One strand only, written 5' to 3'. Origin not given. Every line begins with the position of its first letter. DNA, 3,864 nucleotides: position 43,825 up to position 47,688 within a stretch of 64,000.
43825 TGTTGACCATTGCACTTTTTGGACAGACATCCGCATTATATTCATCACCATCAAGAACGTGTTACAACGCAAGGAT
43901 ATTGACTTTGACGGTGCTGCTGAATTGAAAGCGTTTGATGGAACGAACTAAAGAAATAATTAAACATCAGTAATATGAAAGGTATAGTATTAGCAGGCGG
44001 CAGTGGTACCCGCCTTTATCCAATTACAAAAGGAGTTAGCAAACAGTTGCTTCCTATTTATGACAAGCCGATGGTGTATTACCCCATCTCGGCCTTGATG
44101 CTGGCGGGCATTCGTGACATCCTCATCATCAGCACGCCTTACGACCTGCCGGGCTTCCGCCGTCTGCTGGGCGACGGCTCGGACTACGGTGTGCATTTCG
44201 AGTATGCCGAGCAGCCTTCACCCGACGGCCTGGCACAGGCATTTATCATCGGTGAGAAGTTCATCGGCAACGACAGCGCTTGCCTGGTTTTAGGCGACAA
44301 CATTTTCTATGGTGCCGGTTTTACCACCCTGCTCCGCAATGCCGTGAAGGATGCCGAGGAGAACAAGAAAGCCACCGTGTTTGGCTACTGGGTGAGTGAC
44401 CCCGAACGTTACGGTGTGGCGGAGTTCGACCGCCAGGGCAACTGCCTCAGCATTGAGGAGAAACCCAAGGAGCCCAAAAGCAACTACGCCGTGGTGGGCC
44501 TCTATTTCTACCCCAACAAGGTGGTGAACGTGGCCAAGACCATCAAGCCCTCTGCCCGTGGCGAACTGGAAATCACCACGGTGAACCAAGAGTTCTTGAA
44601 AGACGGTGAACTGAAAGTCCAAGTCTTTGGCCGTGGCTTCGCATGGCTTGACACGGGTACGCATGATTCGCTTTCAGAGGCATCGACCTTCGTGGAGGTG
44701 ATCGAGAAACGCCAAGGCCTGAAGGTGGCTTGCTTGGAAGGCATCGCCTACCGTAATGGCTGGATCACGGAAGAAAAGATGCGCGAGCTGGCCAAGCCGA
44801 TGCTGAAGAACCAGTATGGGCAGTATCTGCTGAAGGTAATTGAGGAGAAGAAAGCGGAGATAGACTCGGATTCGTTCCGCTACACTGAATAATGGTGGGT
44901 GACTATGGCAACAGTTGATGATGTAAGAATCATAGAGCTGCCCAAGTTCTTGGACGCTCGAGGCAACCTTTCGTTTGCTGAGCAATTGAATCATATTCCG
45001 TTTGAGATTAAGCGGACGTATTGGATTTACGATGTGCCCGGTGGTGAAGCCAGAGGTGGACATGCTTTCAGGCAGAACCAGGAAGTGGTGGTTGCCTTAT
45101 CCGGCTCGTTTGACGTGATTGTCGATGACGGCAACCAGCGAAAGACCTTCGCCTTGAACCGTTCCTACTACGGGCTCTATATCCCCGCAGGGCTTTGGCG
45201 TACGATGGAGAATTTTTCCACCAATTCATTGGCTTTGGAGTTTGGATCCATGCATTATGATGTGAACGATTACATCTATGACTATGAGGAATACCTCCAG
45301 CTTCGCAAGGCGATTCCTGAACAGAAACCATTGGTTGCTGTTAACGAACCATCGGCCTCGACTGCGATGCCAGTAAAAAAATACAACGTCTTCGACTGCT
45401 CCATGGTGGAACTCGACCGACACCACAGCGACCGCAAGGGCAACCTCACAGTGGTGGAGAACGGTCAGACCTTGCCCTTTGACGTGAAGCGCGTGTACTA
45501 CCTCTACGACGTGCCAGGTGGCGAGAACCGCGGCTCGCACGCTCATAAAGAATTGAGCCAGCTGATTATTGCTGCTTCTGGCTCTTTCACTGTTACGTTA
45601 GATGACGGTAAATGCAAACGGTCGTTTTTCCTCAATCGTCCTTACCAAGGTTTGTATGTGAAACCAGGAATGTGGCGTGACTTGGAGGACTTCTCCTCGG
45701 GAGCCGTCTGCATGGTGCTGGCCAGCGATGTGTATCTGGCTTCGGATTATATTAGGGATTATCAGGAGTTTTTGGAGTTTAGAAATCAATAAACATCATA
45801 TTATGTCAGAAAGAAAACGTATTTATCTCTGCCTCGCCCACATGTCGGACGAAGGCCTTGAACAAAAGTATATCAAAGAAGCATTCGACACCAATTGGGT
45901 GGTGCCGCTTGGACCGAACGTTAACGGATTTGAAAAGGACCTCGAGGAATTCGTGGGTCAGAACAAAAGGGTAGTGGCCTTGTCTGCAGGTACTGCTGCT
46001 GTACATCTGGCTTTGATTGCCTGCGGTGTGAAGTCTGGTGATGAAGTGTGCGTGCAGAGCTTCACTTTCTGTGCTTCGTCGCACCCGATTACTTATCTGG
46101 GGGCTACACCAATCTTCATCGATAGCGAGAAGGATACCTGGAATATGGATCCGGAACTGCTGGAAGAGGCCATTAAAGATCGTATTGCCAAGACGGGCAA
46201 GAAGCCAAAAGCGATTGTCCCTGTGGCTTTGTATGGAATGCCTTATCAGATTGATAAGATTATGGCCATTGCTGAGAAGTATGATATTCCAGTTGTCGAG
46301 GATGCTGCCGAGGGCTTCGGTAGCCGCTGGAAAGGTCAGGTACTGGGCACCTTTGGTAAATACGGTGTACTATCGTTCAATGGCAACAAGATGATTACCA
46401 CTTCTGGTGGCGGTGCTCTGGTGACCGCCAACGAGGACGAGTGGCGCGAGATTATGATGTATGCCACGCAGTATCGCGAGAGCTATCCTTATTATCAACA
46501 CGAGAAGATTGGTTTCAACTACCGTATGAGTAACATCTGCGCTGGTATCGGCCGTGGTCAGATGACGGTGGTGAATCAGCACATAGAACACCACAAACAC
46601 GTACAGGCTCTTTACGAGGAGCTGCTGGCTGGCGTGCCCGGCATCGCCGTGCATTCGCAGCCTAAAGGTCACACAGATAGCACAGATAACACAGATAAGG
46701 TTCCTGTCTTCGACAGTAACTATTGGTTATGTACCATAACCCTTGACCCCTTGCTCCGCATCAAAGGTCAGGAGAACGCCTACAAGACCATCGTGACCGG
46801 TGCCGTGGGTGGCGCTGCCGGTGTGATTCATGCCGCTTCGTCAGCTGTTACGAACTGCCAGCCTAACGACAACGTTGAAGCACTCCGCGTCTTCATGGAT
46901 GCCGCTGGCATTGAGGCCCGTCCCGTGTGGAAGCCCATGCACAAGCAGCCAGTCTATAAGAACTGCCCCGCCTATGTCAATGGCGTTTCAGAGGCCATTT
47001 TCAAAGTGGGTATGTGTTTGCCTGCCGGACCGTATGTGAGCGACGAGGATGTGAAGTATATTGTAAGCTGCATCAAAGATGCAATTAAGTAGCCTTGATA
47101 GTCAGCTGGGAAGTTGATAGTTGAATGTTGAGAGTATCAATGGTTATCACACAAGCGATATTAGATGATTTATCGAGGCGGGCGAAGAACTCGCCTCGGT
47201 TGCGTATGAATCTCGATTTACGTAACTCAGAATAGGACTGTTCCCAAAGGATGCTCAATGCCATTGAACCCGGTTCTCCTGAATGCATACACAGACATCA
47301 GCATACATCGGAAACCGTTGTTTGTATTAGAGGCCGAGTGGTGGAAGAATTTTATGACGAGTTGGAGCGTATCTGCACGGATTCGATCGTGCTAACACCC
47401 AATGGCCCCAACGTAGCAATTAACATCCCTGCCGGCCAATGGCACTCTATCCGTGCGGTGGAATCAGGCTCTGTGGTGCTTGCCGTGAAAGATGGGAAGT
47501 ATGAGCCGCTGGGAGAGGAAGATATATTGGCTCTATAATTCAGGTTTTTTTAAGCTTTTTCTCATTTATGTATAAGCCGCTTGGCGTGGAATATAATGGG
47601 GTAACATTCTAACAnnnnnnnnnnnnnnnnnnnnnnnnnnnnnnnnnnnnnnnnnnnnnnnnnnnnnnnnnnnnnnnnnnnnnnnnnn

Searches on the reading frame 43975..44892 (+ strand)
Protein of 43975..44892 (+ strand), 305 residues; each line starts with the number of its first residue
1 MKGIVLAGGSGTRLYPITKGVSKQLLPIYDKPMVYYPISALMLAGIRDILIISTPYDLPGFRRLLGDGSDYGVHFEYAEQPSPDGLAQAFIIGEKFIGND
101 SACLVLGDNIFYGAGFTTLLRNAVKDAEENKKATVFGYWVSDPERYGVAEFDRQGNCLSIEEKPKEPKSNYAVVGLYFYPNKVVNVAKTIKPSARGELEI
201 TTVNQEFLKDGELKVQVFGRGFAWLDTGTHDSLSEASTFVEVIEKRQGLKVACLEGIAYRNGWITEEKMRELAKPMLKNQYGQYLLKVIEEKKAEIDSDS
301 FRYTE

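Call 96: search_protein_families(library=pfam, proteins=[window:43975-44892:+], max_evalue=0.01)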
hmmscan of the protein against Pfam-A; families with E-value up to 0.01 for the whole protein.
window:43975-44892:+ (305 aa): 2 families
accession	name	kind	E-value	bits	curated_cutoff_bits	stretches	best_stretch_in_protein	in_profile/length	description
PF00483.29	NTP_transferase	-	1e-76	258.2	21.2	1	2-241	1-243/245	Nucleotidyl transferase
PF12804.13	NTP_transf_3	-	1.2e-08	35.7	27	1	3-128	1-115/160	MobA-like NTP transferase domain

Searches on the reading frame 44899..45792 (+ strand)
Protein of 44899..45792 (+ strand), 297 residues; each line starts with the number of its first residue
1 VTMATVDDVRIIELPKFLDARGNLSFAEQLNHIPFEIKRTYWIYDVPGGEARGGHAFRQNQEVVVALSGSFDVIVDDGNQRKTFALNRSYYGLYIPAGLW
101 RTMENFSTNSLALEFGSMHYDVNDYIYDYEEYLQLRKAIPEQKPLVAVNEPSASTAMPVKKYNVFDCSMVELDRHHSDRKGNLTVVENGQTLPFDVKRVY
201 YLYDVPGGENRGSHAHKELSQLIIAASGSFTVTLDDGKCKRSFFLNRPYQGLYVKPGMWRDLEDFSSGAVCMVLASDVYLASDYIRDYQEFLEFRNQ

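Call 96: search_protein_families(library=pfam, proteins=[window:44899-45792:+], max_evalue=0.01)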
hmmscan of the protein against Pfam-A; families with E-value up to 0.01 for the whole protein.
window:44899-45792:+ (297 aa): 2 families
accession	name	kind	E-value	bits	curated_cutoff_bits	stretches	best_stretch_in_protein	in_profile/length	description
PF05523.17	FdtA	-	8e-105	346.4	23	2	166-295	2-130/131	WxcM-like, C-terminal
PF07883.17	Cupin_2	-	1.3e-06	28.4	27.2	0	203-239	3-38/70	Cupin domain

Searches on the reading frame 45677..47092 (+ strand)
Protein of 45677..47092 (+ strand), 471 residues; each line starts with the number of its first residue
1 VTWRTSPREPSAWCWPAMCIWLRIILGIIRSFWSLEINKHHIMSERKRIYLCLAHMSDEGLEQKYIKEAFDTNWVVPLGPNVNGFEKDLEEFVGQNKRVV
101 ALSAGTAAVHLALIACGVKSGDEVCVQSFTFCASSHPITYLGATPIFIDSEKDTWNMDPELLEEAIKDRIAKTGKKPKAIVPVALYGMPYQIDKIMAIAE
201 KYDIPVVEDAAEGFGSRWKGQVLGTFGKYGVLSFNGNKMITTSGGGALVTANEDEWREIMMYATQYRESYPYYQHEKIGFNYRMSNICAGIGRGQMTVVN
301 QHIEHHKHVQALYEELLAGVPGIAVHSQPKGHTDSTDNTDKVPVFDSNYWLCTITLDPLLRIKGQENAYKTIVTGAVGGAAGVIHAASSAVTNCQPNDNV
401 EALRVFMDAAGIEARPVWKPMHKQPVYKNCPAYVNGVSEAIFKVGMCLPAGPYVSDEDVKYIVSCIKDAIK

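Call 96: search_protein_families(library=pfam, proteins=[window:45677-47092:+], max_evalue=0.01)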
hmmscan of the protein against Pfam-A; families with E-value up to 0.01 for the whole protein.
window:45677-47092:+ (471 aa): 5 families
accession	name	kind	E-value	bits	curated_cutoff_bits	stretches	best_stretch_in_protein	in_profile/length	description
PF01041.23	DegT_DnrJ_EryC1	-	7.9e-88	295.5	19.8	2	61-333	6-271/360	DegT/DnrJ/EryC1/StrS aminotransferase family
PF00155.27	Aminotran_1_2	-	3.5e-06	26.9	19.7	1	85-171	47-142/361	Aminotransferase class I and II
PF01212.27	Beta_elim_lyase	-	0.00013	21.8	27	1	80-211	32-170/288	Beta-eliminating lyase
PF01276.26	OKR_DC_1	-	0.00019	20.7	27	1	102-211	87-205/417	Orn/Lys/Arg decarboxylase, major domain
PF05889.19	SepSecS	-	0.0099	15.1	21.1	0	136-260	116-246/389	O-phosphoseryl-tRNA(Sec) selenium transferase, SepSecS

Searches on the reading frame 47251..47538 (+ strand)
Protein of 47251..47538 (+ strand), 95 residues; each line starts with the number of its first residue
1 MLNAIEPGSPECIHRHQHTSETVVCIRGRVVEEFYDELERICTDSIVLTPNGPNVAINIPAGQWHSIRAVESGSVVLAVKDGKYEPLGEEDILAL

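Call 96: search_protein_families(library=pfam, proteins=[window:47251-47538:+], max_evalue=0.01)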
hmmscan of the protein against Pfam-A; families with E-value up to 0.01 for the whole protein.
window:47251-47538:+ (95 aa): 3 families
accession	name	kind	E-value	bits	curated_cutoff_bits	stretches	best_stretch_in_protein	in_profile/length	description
PF19480.5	DUF6016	-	1.1e-14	55.6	27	2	1-43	36-78/141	Domain of unknown function (DUF6016)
PF05523.17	FdtA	-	1.7e-05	25.1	23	1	13-86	48-116/131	WxcM-like, C-terminal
PF07883.17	Cupin_2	-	0.00013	22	27.2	1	5-76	5-65/70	Cupin domain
